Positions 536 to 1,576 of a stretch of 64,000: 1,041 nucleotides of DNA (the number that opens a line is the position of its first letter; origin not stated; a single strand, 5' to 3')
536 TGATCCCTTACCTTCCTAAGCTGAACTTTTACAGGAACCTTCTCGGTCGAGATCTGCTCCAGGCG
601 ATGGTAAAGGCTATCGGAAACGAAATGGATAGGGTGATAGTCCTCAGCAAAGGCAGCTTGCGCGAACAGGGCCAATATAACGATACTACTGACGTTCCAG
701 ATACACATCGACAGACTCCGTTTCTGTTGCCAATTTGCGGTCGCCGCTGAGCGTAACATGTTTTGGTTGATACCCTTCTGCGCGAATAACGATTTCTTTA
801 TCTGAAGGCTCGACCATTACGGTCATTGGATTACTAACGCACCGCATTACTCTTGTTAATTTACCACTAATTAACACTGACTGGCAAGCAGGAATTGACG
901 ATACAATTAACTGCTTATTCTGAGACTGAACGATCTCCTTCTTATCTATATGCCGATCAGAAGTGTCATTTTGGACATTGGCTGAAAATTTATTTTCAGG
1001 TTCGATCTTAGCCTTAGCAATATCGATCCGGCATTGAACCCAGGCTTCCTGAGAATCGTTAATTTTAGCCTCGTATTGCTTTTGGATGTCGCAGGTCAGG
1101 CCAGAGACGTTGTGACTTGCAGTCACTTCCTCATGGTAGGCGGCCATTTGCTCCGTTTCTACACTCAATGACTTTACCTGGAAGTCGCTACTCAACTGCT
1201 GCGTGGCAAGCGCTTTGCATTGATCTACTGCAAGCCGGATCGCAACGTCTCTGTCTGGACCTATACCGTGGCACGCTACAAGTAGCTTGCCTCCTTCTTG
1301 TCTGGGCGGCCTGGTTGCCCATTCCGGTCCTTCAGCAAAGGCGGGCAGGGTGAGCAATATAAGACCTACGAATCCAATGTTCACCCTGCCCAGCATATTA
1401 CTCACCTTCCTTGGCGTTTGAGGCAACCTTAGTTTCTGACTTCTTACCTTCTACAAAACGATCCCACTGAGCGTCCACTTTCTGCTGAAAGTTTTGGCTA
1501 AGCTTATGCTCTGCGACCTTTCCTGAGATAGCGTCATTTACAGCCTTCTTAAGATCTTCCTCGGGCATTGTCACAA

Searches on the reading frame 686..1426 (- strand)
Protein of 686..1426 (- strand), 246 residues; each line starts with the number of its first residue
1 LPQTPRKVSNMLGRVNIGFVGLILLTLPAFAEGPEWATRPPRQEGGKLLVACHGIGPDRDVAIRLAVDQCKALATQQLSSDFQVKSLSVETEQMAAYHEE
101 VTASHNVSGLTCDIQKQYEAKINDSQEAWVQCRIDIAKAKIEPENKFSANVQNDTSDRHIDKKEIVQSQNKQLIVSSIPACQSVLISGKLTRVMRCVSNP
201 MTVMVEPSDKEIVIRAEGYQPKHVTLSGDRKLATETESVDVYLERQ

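Call 13: search_protein_families(library=pfam, proteins=[window:686-1426:-], max_evalue=0.01)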
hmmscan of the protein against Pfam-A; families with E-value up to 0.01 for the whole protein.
window:686-1426:- (246 aa): 0 families

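Call 54: find_related_loci(query=window:686-1426:-, collection=viral_contigs, flank=10000)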
Query window:686-1426:- (246 aa) in viral_contigs; peptide patterns used: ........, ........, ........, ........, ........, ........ (x = any residue, [..] = any of these).
4 stretches matched a pattern; 1 encode a relative of the query (tblastn E <= 1e-3); 1 distinct loci.
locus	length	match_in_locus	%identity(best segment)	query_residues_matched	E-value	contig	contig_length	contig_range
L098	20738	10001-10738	100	1-246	1e-169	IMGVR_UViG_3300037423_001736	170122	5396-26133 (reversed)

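Call 72: search_protein_families(library=pfam, proteins=[L098:12117-13076:+, L098:13270-14988:+, L098:16695-17756:+, L098:17799-18683:+, L098:18894-20057:+], max_evalue=0.01)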
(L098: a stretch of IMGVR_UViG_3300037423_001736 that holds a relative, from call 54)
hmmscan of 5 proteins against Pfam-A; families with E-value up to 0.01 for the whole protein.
L098:12117-13076:+ (319 aa): 1 family
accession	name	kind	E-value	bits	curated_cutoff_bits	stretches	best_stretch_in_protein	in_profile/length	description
PF00268.27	Ribonuc_red_sm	-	1.7e-64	218.3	33.6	1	9-274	3-275/281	Ribonucleotide reductase, small chain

L098:13270-14988:+ (572 aa): 2 families
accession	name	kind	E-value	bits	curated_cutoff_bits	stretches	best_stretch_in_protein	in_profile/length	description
PF02867.20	Ribonuc_red_lgC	-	3.3e-108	363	23.9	3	403-549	379-523/523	Ribonucleotide reductase, barrel domain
PF00317.26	Ribonuc_red_lgN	-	6.5e-13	49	28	1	27-92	6-77/77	Ribonucleotide reductase, all-alpha domain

L098:16695-17756:+ (353 aa): 1 family
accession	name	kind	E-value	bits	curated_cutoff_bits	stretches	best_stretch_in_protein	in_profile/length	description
PF10127.15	RlaP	-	2.1e-15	57.6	23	1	7-159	14-153/249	RNA repair pathway DNA polymerase beta family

L098:17799-18683:+ (294 aa): 21 families
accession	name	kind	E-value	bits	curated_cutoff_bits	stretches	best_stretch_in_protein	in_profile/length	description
PF25109.1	HAD_PNKP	-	7.3e-29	101.2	27.6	1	150-294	3-143/143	Polynucleotide kinase PNKP phosphatase domain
PF13671.12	AAA_33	-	2.2e-18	67.4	27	1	4-130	1-143/143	AAA domain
PF06414.18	Zeta_toxin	-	4.8e-10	39.7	22.3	2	5-47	19-60/199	Zeta toxin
PF08433.16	KTI12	-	4.6e-09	36.6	22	1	5-133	4-143/271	Chromatin associated protein KTI12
PF20720.3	nSTAND3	-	5.5e-05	23.4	27.2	1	6-100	21-117/155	Novel STAND NTPase 3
PF00702.32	Hydrolase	-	8.2e-05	23.5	26.4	1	150-285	3-117/191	haloacid dehalogenase-like hydrolase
PF13401.12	AAA_22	-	0.00015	22.5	27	1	6-54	9-55/130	AAA domain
PF13173.12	AAA_14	-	0.00023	21.6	27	1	6-77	6-84/129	AAA domain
PF13238.12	AAA_18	-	0.00039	21.3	29.4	0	6-107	2-114/128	AAA domain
PF24694.1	LNS2_PITM1-3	-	0.00044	20.7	27.7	1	206-249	38-79/124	PITM 1-3, LNS2 domain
PF25199.1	nSTAND_NTPase5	-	0.00048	20.4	34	1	6-87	45-126/145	Novel STAND NTPase 5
PF13207.12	AAA_17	-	0.0016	19.2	27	0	8-26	1-19/136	AAA domain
PF13521.12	AAA_28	-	0.0022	18.7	27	1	6-88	3-79/164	AAA domain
PF24883.2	NPHP3_N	-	0.0022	18.6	24.8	1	6-48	26-70/164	Nephrocystin 3, N-terminal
PF00004.35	AAA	-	0.0029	18.5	21.2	1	6-37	2-30/131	ATPase family associated with various cellular activities (AAA)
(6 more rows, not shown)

L098:18894-20057:+ (387 aa): 2 families
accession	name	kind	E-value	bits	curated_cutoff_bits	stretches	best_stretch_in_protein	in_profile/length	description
PF09414.15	RNA_ligase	-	2.4e-22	80.3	27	1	179-373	1-171/171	RNA ligase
PF21189.3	PHA02142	-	3.2e-13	50.4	27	1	12-103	5-89/92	PHA02142 OB-fold domain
